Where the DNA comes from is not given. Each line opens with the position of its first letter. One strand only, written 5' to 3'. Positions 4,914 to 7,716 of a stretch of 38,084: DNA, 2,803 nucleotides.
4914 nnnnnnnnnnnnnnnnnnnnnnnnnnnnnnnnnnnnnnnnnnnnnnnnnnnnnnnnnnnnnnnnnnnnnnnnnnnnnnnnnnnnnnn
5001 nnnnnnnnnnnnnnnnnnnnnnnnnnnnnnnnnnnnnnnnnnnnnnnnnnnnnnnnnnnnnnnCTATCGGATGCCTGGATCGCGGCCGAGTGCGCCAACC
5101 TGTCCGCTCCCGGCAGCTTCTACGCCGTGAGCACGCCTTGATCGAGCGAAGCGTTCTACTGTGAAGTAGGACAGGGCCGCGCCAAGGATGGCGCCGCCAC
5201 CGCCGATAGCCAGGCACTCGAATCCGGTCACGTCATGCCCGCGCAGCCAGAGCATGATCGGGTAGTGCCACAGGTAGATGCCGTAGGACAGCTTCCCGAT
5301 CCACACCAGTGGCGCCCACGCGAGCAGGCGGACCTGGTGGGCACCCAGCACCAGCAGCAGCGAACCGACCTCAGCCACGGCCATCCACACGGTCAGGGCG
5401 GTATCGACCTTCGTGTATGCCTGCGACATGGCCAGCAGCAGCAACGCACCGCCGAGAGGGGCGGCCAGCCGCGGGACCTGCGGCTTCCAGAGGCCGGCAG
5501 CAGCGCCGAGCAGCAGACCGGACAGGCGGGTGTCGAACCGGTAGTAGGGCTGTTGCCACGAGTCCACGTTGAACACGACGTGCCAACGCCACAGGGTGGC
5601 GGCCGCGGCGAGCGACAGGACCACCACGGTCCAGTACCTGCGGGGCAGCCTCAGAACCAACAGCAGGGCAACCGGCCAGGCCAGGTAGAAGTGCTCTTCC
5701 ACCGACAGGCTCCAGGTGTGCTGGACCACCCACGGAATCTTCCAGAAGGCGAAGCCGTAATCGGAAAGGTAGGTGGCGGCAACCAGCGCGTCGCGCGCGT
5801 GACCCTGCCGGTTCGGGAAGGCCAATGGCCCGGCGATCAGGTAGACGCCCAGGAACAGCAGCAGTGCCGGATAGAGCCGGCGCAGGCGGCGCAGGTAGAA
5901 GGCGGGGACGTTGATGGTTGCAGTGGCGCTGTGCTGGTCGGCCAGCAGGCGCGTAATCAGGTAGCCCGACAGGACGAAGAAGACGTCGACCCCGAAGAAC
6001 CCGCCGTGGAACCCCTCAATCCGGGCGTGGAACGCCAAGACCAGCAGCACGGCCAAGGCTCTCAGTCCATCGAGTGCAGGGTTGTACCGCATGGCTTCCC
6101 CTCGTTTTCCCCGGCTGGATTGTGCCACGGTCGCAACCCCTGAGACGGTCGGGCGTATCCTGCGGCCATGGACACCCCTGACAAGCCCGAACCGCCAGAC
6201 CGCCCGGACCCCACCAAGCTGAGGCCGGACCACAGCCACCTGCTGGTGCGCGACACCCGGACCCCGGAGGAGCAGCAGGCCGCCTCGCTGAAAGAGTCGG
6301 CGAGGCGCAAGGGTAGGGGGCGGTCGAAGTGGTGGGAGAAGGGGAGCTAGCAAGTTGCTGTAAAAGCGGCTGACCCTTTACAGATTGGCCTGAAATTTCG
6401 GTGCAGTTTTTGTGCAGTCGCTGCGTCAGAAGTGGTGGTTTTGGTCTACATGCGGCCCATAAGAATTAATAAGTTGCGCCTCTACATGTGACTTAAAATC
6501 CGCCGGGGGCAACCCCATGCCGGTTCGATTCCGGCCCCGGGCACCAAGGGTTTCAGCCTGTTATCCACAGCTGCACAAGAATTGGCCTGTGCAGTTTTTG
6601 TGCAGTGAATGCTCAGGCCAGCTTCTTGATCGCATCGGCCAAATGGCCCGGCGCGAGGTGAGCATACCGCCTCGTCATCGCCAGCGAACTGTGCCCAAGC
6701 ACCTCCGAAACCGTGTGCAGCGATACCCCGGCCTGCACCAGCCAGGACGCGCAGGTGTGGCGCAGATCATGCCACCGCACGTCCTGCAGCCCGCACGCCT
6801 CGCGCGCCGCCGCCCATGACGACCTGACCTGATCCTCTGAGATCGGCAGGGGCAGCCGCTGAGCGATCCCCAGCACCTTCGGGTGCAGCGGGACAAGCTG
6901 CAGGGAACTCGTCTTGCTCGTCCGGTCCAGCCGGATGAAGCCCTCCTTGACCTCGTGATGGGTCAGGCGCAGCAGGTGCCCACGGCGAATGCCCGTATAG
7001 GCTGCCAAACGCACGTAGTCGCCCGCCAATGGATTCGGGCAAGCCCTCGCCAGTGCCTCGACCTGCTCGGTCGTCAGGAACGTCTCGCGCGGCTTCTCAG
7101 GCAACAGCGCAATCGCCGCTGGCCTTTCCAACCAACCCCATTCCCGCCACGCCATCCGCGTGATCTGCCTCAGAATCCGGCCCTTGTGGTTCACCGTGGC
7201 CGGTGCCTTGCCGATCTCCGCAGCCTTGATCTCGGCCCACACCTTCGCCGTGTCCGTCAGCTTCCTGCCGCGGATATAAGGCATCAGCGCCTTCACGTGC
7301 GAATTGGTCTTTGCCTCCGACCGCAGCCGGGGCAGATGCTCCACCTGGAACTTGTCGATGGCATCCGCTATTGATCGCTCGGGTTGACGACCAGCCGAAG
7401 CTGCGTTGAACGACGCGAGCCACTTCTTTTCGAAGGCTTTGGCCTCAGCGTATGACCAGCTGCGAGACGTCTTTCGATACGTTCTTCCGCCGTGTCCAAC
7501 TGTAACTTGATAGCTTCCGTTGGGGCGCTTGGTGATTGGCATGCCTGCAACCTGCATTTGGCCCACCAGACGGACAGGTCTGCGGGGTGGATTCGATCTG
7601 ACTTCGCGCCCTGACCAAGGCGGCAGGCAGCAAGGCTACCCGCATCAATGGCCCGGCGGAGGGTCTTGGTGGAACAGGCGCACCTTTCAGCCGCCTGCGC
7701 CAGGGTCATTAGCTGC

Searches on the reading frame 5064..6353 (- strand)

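Call 24: search_protein_families(library=phrogs, proteins=[window:5064-6353:-], max_evalue=0.001)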
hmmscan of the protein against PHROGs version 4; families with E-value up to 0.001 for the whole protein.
window:5064-6353:- (429 aa): 2 families
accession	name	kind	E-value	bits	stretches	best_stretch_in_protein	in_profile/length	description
phrog_6705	-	moron, auxiliary metabolic gene and host takeover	9.1e-60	203.6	1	86-408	4-345/647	O-antigen acetylase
phrog_3333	-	other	8.9e-35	121.3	1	88-373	3-317/372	O-acetyltransferase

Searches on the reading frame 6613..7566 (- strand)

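Call 77: search_protein_families(library=phrogs, proteins=[window:6613-7566:-], max_evalue=0.001)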
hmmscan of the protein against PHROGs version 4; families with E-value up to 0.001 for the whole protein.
window:6613-7566:- (317 aa): 8 families
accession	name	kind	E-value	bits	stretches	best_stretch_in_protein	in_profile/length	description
phrog_1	-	integration and excision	3e-51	176.4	1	11-317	116-448/611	integrase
phrog_216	-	integration and excision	3.1e-29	103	1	158-316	50-236/301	integrase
phrog_35951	-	unknown function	9.5e-18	65.5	1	249-315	7-73/97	-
phrog_25190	-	integration and excision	1e-08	36.5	1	241-313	25-98/109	integrase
phrog_7269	-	integration and excision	1.6e-08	35.3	1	247-314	13-79/89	integrase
phrog_7685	-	integration and excision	3.7e-08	34.2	1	260-312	178-231/240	integrase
phrog_34557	-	integration and excision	3.5e-05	24.6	1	242-313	105-174/183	integrase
phrog_23271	-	unknown function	5.5e-05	24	1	256-303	3-49/67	-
